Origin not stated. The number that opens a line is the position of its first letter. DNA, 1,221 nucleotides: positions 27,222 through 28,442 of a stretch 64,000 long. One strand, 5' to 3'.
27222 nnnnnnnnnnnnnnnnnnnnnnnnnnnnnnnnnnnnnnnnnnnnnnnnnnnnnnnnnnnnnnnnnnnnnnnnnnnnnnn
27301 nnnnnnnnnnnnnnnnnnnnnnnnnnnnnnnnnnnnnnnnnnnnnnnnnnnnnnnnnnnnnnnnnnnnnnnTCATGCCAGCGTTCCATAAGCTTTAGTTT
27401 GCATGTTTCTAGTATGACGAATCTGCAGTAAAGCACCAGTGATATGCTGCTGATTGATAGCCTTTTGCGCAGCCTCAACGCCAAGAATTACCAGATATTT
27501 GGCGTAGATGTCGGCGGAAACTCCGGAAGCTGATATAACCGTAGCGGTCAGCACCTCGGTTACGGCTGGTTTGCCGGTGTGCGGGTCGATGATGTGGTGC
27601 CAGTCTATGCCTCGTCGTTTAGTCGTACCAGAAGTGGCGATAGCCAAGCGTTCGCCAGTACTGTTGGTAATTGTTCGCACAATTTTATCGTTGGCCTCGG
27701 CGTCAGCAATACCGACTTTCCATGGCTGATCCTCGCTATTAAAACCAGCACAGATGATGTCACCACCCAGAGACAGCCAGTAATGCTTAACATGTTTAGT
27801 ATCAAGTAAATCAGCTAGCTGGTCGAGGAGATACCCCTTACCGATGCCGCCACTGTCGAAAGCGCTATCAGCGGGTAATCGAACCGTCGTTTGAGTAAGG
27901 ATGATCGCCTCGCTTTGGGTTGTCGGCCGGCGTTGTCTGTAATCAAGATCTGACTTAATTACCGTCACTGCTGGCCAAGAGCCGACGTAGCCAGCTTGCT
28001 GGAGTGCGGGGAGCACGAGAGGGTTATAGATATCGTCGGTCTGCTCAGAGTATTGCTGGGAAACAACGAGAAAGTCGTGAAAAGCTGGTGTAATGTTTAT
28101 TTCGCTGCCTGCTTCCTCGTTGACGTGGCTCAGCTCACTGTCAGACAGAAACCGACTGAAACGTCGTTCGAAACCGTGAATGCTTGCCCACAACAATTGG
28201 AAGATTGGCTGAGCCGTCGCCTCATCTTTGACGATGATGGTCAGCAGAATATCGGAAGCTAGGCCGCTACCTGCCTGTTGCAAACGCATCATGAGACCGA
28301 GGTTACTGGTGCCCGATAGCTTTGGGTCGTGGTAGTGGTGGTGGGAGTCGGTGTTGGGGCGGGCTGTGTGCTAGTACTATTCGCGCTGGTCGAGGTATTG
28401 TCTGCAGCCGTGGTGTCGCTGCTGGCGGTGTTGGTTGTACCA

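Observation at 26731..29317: Translationally coupled 'split NOX-like' operon: FNR-type dehydrogenase, ApbE flavin transferase and bis-His ferric-reductase membrane domain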

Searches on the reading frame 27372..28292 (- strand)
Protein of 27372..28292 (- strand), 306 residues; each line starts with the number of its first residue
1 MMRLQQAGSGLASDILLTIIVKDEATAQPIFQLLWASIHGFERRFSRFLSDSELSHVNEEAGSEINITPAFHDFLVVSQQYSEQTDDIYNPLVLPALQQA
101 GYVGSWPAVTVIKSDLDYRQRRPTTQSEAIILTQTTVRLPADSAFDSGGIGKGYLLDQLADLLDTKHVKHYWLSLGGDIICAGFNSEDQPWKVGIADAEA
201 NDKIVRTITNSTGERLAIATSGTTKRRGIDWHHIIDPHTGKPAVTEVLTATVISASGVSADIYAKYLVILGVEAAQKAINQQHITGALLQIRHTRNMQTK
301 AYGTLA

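Call 3: search_protein_families(library=pfam, proteins=[window:27372-28292:-], max_evalue=1)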
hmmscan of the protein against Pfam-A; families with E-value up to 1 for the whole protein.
window:27372-28292:- (306 aa): 1 family
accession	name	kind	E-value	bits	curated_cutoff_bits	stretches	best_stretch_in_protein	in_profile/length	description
PF02424.20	ApbE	-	3.8e-50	171.3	25.6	1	32-283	15-259/266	ApbE family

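Call 4: search_protein_families(library=ncbifam, proteins=[window:27372-28292:-], max_evalue=1)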
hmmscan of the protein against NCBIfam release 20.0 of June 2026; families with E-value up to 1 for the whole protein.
window:27372-28292:- (306 aa): 2 families
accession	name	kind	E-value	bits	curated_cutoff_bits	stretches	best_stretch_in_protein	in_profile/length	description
NF007774.0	PRK10461.1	equivalog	4.7e-26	91.5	498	1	36-286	67-324/351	FAD:protein FMN transferase ApbE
NF003322.0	PRK04334.1-2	equivalog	0.043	12.9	290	1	160-226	107-172/295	hypothetical protein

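Call 24: search_solved_structures(query=window:27372-28292:-, show_alignments=2, max_evalue=0.00001)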
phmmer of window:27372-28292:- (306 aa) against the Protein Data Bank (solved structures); distinct sequences matched with E-value up to 0.00001: 13.
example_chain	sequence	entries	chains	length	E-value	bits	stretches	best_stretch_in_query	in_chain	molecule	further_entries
6nxi_A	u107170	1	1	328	6.5e-21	77.8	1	43-279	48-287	FAD:protein FMN transferase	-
4xgw_A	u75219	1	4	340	1.8e-20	76.4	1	39-284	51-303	FAD:protein FMN transferase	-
2o18_A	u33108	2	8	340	6.4e-20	74.6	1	39-284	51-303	Thiamine biosynthesis lipoprotein apbE | FAD:protein FMN transferase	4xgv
6nxj_A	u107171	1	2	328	1.6e-19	73.3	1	43-279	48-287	FAD:protein FMN transferase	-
4xgx_A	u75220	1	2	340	3e-19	72.4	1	45-284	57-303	FAD:protein FMN transferase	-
3pnd_A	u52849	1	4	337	1.4e-18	70.1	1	142-285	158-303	Thiamine biosynthesis lipoprotein ApbE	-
1vrm_A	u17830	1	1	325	2e-15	59.8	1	37-266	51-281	hypothetical protein TM1553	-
4xdt_A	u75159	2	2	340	2.1e-14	56.4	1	39-275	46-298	FAD:protein FMN transferase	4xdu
4ifu_A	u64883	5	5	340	1.1e-13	54.1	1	42-275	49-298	FAD:protein FMN transferase | Thiamine biosynthesis lipoprotein ApbE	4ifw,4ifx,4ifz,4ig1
5mgy_H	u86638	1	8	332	1.3e-13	53.9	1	37-295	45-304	FAD:protein FMN transferase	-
7mgt_A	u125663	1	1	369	1.4e-13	53.7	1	42-275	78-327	FAD:protein FMN transferase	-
4xdr_A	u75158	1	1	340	1.4e-12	50.5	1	42-275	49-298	FAD:protein FMN transferase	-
7esa_A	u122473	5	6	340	4.6e-12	48.8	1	51-281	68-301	FAD:protein FMN transferase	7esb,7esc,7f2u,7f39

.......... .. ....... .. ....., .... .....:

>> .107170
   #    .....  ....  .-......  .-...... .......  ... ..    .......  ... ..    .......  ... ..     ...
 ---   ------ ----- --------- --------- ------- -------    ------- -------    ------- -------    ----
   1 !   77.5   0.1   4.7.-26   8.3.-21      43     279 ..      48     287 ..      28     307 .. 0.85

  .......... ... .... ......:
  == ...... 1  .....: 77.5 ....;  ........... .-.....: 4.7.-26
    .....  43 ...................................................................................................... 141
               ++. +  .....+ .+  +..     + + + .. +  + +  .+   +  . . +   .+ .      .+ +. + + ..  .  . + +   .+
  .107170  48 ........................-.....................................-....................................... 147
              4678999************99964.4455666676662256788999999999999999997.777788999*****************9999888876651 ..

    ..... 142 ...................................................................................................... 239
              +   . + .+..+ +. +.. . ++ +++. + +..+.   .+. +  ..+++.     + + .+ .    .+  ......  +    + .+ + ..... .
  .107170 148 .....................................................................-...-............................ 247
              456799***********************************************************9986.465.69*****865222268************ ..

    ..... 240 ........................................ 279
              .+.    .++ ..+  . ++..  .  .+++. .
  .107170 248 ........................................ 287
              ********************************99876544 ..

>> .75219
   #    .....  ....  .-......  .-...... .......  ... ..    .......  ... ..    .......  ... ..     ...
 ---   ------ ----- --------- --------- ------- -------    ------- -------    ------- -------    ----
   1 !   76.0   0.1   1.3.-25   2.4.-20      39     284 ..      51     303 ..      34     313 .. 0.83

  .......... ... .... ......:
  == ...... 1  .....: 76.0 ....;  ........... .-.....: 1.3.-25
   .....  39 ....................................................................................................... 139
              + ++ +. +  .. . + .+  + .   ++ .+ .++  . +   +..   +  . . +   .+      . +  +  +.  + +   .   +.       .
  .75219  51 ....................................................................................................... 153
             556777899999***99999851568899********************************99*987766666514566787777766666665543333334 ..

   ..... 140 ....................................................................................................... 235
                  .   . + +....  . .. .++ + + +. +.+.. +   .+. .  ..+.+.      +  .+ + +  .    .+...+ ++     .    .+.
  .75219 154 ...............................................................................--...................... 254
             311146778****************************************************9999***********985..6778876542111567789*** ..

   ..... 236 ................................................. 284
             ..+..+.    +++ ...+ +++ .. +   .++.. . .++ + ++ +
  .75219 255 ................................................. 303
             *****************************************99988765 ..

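Call 28: find_homologous_proteins(query=window:27372-28292:-)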
Query window:27372-28292:- (306 aa): 569 proteins with E <= 0.001 among 3120 candidates; the best 120 are listed.
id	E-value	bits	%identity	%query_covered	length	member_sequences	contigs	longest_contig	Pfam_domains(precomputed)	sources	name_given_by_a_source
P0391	2.3e-199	678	100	100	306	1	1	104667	PF02424.21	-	-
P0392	3.2e-152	524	77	100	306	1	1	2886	PF02424.21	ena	-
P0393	1.1e-112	394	59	100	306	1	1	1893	PF02424.21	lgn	-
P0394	9.3e-110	384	62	95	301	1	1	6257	PF02424.21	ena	-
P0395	1.0e-102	361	53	100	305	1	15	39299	PF02424.21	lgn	-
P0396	1.4e-100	354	52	100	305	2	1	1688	PF02424.21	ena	-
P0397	4.5e-98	346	52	100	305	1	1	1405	PF02424.21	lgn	-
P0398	8.5e-97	342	52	99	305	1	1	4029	PF02424.21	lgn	-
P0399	3.7e-96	340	52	99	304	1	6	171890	PF02424.21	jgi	jgi:thiamine biosynthesis lipoprotein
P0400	1.5e-95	338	52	96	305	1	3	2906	PF02424.21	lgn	-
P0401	1.9e-95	337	52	96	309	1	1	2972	PF02424.21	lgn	-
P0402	2.8e-95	337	53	99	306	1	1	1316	PF02424.21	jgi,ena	-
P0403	7.7e-95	335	52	99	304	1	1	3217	PF02424.21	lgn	-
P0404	1.3e-93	331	51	99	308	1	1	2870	PF02424.21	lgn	-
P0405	2.9e-93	330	51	97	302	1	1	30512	PF02424.21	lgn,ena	-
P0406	1.1e-92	328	50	99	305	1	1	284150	PF02424.21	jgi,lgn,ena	-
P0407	1.3e-92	328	52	100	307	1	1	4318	PF02424.21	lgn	-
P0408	2.4e-90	321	53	91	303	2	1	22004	PF02424.21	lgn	-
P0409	8.4e-90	319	49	99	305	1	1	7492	PF02424.21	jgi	jgi:thiamine biosynthesis lipoprotein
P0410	1.7e-89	318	48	100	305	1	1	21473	PF02424.21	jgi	jgi:thiamine biosynthesis lipoprotein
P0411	4.5e-89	316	50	97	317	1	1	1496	PF02424.21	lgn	-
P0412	3.6e-88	313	51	95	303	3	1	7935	PF02424.21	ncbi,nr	ncbi:MAG TPA: FAD:protein FMN transferase [Candidatus Saccharimonadales bacterium]|nr:FAD:protein FM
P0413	2.0e-86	308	51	90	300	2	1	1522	PF02424.21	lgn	-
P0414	2.3e-86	307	50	98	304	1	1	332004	PF02424.21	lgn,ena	-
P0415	8.3e-86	306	48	97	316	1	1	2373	PF02424.21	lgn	-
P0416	8.6e-86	306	49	97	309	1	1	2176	PF02424.21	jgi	jgi:thiamine biosynthesis lipoprotein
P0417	8.0e-85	302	50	95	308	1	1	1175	PF02424.21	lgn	-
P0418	9.1e-85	302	49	95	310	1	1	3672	PF02424.21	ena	-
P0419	2.1e-84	301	48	96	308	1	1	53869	PF02424.21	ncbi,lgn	-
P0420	3.2e-84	300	46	100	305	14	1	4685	PF02424.21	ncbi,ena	-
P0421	8.1e-84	299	48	95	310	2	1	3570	PF02424.21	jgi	-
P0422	9.4e-84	299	50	96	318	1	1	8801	PF02424.21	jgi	jgi:thiamine biosynthesis lipoprotein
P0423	1.3e-83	298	49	97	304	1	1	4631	PF02424.21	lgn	-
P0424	1.5e-83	298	50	94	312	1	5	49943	PF02424.21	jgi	jgi:thiamine biosynthesis lipoprotein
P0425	4.0e-83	297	49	95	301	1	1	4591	PF02424.21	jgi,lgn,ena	-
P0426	4.2e-83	297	45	99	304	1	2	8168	PF02424.21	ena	-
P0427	5.5e-83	296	48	96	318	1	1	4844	PF02424.21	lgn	-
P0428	5.9e-83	296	48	95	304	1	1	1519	PF02424.21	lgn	-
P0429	7.4e-83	296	46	99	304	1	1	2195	PF02424.21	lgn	-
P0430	8.5e-83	296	47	95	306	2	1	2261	PF02424.21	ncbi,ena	-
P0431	1.6e-82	295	52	88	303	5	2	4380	PF02424.21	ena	-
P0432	1.7e-82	295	49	95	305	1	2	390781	PF02424.21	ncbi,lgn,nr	ncbi:MAG TPA: FAD:protein FMN transferase [Candidatus Saccharimonadales bacterium]|nr:FAD:protein FM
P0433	4.8e-82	293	49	88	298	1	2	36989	PF02424.21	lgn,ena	-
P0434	5.2e-82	293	49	95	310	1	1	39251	PF02424.21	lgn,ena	-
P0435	5.2e-82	293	47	95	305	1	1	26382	PF02424.21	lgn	-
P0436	7.1e-82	293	49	95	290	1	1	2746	PF02424.21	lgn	-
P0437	1.1e-81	292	48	98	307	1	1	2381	PF02424.21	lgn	-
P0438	2.5e-81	291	45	100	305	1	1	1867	PF02424.21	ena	-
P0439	2.7e-81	291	48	94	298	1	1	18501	PF02424.21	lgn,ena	-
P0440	3.3e-81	291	46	97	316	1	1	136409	PF02424.21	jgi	jgi:thiamine biosynthesis lipoprotein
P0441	3.4e-81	291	54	89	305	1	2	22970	PF02424.21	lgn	-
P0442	4.5e-81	290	49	96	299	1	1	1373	PF02424.21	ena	-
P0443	5.5e-81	290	47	99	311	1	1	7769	PF02424.21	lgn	-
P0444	1.1e-80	289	48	96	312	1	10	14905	PF02424.21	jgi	jgi:thiamine biosynthesis lipoprotein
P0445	2.2e-80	288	49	95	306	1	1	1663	PF02424.21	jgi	jgi:FAD:protein FMN transferase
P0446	2.3e-80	288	47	99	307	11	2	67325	PF02424.21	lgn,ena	-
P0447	2.4e-80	288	48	95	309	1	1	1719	PF02424.21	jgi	jgi:thiamine biosynthesis lipoprotein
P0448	3.1e-80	287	44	96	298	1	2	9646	PF02424.21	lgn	-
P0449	3.3e-80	287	46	100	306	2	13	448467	PF02424.21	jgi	jgi:thiamine biosynthesis lipoprotein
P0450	3.5e-80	287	47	97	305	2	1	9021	PF02424.21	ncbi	-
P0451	5.9e-80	286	47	96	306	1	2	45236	PF02424.21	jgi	jgi:thiamine biosynthesis lipoprotein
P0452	1.2e-79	285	49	95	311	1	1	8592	PF02424.21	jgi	jgi:thiamine biosynthesis lipoprotein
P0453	1.9e-79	285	47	96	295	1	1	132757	PF02424.21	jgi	jgi:thiamine biosynthesis lipoprotein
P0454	2.1e-79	285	49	95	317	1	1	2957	PF02424.21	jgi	jgi:thiamine biosynthesis lipoprotein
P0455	3.9e-79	284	48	95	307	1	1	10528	PF02424.21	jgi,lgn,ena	-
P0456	4.8e-79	283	46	100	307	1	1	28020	PF02424.21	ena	-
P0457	5.2e-79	283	48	96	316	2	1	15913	PF02424.21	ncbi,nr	ncbi:MAG TPA: FAD:protein FMN transferase [Candidatus Saccharimonadales bacterium]|nr:FAD:protein FM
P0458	5.4e-79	283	48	99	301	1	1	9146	PF02424.21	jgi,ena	-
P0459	7.3e-79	283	49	95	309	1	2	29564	PF02424.21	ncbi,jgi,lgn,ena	ncbi:MAG: FAD:protein FMN transferase [Candidatus Saccharimonadales bacterium]|jgi:thiamine biosynth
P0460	1.2e-78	282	46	95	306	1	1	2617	PF02424.21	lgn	-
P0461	1.3e-78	282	47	95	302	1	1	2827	PF02424.21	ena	-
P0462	1.4e-78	282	47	94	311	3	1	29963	PF02424.21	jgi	jgi:thiamine biosynthesis lipoprotein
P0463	1.9e-78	282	47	100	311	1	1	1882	PF02424.21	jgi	jgi:thiamine biosynthesis lipoprotein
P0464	2.3e-78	281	46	100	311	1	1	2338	PF02424.21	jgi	jgi:thiamine biosynthesis lipoprotein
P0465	6.7e-78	280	49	96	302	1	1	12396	PF02424.21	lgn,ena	-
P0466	7.0e-78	280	46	99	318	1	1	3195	PF02424.21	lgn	-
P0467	9.4e-78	279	48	98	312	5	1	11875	PF02424.21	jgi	jgi:thiamine biosynthesis lipoprotein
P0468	1.1e-77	279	46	99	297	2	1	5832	PF02424.21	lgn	-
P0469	1.4e-77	279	48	95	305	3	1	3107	PF02424.21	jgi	-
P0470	2.0e-77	278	43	100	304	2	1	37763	PF02424.21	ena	-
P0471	2.0e-77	278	49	94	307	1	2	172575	PF02424.21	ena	-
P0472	2.2e-77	278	46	97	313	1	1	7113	PF02424.21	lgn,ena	-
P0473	2.3e-77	278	49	95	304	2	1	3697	PF02424.21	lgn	-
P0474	2.9e-77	278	46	97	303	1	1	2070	PF02424.21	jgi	jgi:thiamine biosynthesis lipoprotein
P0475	5.4e-77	277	46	100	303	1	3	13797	PF02424.21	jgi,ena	-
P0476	5.5e-77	277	49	96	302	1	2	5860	PF02424.21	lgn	-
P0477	6.3e-77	277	46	95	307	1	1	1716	PF02424.21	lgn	-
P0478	7.9e-77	276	47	95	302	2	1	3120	PF02424.21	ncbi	ncbi:MAG TPA: FAD:protein FMN transferase [Candidatus Saccharimonadales bacterium]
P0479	1.0e-76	276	45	100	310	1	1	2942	PF02424.21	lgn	-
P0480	1.2e-76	276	47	96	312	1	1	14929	PF02424.21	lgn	-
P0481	1.5e-76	275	44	100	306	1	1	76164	PF02424.21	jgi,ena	-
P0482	1.7e-76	275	47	95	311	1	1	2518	PF02424.21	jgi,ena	-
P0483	2.2e-76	275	50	88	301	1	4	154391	PF02424.21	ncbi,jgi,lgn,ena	-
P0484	2.6e-76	274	50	88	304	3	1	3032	PF02424.21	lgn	-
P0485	2.8e-76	274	46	95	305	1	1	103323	PF02424.21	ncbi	-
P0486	3.0e-76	274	46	95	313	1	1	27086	PF02424.21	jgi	-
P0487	3.8e-76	274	45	95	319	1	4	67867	PF02424.21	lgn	-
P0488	3.9e-76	274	47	92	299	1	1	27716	PF02424.21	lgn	-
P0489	4.5e-76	274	47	95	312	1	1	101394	PF02424.21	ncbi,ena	-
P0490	5.1e-76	274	47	95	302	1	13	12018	PF02424.21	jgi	jgi:thiamine biosynthesis lipoprotein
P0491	6.5e-76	273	48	91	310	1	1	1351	PF02424.21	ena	-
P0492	8.8e-76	273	48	97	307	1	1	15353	PF02424.21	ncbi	-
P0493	9.6e-76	273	46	100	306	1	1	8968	PF02424.21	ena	-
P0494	1.1e-75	272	47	95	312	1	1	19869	PF02424.21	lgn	-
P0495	1.1e-75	272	47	96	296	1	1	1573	PF02424.21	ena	-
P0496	1.3e-75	272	45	99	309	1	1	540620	PF02424.21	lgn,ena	-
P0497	2.1e-75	272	46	97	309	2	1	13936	PF02424.21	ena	-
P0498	2.2e-75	271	46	95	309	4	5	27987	PF02424.21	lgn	-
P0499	2.4e-75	271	46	95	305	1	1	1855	PF02424.21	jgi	jgi:thiamine biosynthesis lipoprotein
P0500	3.6e-75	271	43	96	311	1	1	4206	PF02424.21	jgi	jgi:thiamine biosynthesis lipoprotein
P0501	4.0e-75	271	45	97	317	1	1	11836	PF02424.21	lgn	-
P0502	4.2e-75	271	46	95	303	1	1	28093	PF02424.21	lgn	-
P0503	4.9e-75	270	45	95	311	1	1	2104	PF02424.21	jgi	-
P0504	6.0e-75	270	45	96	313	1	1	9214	PF02424.21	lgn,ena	-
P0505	8.7e-75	269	45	100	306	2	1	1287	PF02424.21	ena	-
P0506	9.7e-75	269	46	95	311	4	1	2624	PF02424.21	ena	-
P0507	1.2e-74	269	45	94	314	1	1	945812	PF02424.21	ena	-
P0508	1.6e-74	269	48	94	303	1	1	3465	PF02424.21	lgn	-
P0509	1.7e-74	269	45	97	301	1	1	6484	PF02424.21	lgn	-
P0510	1.7e-74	269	47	98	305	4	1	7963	PF02424.21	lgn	-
